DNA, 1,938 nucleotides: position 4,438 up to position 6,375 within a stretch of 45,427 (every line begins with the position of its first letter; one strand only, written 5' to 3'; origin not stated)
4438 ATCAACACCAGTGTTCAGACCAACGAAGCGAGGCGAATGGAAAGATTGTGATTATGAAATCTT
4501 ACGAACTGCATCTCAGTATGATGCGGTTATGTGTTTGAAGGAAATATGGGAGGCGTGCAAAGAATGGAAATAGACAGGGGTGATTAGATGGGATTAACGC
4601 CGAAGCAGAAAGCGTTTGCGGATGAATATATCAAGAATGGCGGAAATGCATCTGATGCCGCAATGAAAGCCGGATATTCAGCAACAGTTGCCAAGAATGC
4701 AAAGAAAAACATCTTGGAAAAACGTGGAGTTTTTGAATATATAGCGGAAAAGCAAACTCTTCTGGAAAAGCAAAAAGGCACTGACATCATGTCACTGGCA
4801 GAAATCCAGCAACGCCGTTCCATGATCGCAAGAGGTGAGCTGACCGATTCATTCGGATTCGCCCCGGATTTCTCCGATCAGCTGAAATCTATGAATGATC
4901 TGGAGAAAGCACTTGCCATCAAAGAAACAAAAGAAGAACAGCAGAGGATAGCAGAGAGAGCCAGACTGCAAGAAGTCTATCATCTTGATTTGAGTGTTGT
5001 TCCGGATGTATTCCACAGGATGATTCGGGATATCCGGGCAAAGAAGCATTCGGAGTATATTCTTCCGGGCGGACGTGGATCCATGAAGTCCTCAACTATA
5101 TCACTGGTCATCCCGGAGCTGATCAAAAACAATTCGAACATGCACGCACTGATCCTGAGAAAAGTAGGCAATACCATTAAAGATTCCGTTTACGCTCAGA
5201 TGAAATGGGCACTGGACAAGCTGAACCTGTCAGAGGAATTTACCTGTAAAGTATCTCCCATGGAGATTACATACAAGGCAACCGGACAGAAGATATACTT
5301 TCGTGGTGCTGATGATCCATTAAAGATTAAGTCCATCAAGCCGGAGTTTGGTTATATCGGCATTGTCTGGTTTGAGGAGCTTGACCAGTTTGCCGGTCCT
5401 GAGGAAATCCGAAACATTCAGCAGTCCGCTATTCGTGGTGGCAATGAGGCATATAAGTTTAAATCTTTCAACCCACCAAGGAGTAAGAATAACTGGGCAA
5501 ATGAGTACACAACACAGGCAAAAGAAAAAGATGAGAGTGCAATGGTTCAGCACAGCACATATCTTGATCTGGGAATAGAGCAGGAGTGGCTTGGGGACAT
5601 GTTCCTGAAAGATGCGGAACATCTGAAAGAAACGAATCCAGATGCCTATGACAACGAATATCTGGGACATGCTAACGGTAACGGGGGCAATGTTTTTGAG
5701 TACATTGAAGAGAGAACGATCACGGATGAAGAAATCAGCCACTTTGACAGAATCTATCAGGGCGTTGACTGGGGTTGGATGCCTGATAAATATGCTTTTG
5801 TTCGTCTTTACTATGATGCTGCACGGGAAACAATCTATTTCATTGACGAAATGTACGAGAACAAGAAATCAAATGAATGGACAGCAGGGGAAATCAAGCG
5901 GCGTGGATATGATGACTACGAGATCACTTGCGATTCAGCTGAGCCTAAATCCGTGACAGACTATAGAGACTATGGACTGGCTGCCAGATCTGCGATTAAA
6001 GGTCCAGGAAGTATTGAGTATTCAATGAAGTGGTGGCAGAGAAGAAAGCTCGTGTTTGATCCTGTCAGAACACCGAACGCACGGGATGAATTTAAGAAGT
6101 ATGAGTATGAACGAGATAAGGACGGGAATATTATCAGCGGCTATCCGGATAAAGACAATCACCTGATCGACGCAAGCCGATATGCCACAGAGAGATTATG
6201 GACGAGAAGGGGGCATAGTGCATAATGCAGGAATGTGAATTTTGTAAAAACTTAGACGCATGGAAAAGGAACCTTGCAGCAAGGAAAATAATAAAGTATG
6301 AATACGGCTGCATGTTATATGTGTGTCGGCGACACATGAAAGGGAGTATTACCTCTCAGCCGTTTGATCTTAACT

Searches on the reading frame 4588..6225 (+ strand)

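Call 82: search_protein_families(library=pfam, proteins=[window:4588-6225:+], max_evalue=0.001)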
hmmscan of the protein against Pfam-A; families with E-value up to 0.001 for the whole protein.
window:4588-6225:+ (545 aa): 4 families
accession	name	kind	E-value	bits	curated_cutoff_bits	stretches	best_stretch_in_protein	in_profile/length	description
PF04466.19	Terminase_3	-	9.4e-43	146.5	23.2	1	156-361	4-201/201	Phage terminase large subunit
PF03592.21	Terminase_2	-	1.2e-17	65.3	26.1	1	3-109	1-99/141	Terminase small subunit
PF17288.8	Terminase_3C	-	2.3e-14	54.5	26.7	1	394-535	1-154/155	Terminase RNAseH like domain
PF03237.21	Terminase_6N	-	0.00013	22.1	22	1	255-375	91-213/215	Terminase large subunit, T4likevirus-type, N-terminal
